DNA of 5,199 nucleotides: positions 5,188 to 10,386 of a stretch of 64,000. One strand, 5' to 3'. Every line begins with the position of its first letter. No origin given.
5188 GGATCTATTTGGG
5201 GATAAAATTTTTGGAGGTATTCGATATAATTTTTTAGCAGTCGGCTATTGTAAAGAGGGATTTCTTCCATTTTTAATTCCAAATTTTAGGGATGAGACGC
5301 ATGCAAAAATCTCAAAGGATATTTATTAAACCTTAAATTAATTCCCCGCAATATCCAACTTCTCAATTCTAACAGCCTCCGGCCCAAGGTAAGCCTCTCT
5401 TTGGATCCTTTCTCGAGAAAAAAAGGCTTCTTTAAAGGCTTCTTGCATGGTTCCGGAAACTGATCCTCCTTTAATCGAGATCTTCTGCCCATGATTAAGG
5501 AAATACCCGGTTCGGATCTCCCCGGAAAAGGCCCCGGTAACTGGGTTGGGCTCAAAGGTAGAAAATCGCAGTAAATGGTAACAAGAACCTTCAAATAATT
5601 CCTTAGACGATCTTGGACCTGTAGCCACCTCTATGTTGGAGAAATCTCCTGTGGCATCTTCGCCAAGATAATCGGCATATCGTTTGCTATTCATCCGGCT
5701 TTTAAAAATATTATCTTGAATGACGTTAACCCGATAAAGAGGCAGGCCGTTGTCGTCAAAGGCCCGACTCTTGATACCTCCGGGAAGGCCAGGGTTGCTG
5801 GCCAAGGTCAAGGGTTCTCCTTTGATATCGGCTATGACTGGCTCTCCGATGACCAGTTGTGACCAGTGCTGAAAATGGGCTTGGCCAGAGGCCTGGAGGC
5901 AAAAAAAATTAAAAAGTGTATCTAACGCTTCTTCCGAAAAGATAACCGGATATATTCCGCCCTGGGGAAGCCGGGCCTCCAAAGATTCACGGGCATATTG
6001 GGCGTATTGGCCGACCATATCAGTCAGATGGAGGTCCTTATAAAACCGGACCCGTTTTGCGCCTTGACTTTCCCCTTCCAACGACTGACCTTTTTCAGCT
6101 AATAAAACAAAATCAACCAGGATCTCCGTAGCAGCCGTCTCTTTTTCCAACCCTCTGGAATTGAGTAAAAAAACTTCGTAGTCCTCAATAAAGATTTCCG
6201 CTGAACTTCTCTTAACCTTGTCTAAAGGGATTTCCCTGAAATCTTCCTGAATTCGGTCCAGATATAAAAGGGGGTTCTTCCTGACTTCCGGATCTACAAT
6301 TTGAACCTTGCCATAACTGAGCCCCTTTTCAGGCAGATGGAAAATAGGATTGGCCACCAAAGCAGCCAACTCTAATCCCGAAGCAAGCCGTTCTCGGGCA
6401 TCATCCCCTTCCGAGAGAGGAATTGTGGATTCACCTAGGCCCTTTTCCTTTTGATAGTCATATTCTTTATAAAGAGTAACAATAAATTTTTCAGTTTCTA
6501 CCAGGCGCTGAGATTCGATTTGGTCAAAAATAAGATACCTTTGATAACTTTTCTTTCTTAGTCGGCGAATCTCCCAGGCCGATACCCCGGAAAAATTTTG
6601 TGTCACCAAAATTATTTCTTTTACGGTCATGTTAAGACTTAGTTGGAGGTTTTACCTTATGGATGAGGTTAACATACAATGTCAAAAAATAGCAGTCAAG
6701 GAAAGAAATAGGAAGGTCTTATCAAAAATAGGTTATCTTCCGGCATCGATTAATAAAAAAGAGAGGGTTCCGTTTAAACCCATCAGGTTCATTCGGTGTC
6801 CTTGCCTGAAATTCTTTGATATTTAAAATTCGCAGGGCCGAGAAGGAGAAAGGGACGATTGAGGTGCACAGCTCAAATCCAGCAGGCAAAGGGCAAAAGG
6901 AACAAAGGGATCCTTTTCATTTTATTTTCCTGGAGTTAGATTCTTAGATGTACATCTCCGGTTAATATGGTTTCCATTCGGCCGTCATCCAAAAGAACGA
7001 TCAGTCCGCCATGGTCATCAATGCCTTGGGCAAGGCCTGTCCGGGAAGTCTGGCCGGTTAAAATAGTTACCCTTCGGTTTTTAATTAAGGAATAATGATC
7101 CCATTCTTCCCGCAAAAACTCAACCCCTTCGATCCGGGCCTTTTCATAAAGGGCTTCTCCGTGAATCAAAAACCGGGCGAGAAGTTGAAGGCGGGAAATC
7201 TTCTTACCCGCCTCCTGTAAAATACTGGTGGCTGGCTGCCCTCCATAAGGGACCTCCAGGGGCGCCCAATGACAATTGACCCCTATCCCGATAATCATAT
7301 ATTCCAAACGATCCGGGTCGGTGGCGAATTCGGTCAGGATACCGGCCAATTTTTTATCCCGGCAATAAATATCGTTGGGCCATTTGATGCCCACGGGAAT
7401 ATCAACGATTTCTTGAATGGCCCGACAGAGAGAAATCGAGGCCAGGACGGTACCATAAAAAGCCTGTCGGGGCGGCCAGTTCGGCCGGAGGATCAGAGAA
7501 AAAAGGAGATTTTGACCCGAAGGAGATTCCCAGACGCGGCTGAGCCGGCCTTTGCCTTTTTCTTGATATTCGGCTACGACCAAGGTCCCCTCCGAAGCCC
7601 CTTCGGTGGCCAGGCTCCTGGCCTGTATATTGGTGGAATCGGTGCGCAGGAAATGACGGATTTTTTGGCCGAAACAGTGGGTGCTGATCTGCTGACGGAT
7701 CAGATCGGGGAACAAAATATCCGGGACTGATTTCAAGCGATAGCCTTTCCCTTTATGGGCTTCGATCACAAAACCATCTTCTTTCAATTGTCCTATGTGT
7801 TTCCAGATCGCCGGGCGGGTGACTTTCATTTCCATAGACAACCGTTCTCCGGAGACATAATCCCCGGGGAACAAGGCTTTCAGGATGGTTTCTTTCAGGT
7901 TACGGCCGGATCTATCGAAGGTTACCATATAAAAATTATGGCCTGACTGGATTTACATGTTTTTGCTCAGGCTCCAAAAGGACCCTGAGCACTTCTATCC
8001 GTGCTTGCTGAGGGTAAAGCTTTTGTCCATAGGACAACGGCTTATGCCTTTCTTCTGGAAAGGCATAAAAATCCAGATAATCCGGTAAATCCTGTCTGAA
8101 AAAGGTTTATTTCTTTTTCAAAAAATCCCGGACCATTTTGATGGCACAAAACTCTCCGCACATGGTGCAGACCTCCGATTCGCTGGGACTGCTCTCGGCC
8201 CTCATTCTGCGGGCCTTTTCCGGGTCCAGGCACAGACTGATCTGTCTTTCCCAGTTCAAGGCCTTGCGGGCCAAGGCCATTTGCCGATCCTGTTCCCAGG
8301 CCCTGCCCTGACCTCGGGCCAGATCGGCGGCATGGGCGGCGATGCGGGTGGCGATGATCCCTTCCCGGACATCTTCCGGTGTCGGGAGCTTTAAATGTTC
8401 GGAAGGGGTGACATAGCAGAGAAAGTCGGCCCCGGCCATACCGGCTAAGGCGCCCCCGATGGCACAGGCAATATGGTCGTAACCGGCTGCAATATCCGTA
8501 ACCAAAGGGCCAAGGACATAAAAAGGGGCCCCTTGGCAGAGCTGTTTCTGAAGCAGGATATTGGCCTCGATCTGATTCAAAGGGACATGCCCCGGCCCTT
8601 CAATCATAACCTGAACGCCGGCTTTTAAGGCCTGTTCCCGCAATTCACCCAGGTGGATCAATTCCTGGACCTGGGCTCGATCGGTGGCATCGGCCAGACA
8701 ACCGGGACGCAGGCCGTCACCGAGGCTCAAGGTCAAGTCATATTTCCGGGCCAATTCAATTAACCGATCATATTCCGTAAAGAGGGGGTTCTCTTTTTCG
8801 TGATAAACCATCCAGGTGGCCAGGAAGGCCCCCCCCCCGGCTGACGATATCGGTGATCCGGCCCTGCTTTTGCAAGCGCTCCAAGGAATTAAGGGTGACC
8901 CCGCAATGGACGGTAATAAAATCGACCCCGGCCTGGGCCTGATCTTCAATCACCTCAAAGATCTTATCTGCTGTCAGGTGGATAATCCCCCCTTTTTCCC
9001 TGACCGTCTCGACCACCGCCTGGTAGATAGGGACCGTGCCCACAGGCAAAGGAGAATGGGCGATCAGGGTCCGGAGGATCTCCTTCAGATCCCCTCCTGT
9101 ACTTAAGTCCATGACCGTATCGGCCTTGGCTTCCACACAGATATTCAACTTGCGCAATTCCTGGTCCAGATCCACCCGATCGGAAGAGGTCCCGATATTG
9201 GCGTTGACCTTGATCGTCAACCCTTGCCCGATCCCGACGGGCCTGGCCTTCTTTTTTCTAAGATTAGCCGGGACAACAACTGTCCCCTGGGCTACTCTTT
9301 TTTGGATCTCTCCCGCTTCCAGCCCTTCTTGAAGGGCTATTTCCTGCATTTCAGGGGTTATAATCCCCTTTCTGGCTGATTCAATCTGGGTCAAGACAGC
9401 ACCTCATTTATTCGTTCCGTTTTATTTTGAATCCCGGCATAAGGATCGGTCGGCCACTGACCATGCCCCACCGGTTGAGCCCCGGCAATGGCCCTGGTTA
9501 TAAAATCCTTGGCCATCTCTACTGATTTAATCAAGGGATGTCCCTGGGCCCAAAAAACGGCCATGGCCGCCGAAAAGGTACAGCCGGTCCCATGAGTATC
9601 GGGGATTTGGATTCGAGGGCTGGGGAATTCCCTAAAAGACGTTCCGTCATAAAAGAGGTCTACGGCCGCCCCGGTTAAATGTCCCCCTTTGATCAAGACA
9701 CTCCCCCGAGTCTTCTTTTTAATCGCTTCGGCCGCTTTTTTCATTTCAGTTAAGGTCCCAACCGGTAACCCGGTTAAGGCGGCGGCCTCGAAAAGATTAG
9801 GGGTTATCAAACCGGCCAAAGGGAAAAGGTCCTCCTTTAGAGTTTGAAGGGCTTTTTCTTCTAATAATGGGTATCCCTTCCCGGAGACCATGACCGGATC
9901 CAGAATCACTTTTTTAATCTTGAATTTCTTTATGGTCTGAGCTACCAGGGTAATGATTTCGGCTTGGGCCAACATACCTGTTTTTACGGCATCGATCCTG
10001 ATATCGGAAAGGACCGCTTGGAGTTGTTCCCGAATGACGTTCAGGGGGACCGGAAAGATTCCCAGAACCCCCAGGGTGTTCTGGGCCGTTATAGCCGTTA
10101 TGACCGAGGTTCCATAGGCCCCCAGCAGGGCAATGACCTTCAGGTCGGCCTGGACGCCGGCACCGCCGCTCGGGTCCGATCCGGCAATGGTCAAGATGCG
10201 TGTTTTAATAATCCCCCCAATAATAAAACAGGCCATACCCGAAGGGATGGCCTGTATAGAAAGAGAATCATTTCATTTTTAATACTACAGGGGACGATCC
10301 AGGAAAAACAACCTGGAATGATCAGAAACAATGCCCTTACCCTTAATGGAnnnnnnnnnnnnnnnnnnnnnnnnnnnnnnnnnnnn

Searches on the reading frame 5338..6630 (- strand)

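Call 16: search_protein_families(library=pfam, proteins=[window:5338-6630:-])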
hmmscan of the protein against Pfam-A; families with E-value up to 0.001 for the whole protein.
window:5338-6630:- (430 aa): 1 family
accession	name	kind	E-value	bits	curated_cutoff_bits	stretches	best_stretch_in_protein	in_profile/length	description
PF19289.4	PmbA_TldD_3rd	-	1.7e-21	76.9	22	1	225-429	2-220/220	PmbA/TldA metallopeptidase C-terminal domain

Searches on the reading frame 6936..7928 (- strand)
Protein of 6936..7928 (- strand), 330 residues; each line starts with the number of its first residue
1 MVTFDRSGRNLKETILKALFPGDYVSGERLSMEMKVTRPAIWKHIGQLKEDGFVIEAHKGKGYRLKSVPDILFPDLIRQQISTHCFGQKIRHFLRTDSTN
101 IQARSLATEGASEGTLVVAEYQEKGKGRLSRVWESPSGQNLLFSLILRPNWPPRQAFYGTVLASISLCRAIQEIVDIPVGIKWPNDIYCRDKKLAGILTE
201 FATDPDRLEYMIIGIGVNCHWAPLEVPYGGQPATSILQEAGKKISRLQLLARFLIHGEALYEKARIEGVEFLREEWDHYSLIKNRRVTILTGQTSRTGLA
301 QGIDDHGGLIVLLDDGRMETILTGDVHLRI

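Call 16: search_protein_families(library=pfam, proteins=[window:6936-7928:-])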
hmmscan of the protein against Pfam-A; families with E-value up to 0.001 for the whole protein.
window:6936-7928:- (330 aa): 4 families
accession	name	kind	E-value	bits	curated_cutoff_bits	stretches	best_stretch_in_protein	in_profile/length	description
PF03099.24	BPL_LplA_LipB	-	1.8e-21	76.9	21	1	96-218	5-133/133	Biotin/lipoate A/B protein ligase family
PF08279.18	HTH_11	-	6.4e-12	45.6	25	1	13-64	3-55/55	HTH domain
PF02237.23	BPL_C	-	2.7e-11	43.7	21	1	284-329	3-48/48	Biotin protein ligase C terminal domain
PF16917.10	BPL_LplA_LipB_2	-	5.6e-05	23.2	27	1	135-276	36-181/183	Biotin/lipoate A/B protein ligase family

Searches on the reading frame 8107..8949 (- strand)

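Call 16: search_protein_families(library=pfam, proteins=[window:8107-8949:-])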
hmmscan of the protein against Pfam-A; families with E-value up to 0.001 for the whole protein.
window:8107-8949:- (280 aa): 1 family
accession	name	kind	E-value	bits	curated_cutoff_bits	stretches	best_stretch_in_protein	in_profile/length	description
PF01964.24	ThiC_Rad_SAM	-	5.3e-123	411.3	25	1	36-274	182-419/420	Radical SAM ThiC family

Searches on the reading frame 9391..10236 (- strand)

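Call 16: search_protein_families(library=pfam, proteins=[window:9391-10236:-])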
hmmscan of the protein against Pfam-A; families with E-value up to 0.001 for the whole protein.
window:9391-10236:- (281 aa): 2 families
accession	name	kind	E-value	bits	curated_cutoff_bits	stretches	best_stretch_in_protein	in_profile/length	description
PF08543.17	Phos_pyr_kin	-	2.9e-90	302.4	27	1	21-263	1-245/246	Phosphomethylpyrimidine kinase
PF00294.29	PfkB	-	1.8e-11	44.4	25.8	1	123-242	172-282/302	pfkB family carbohydrate kinase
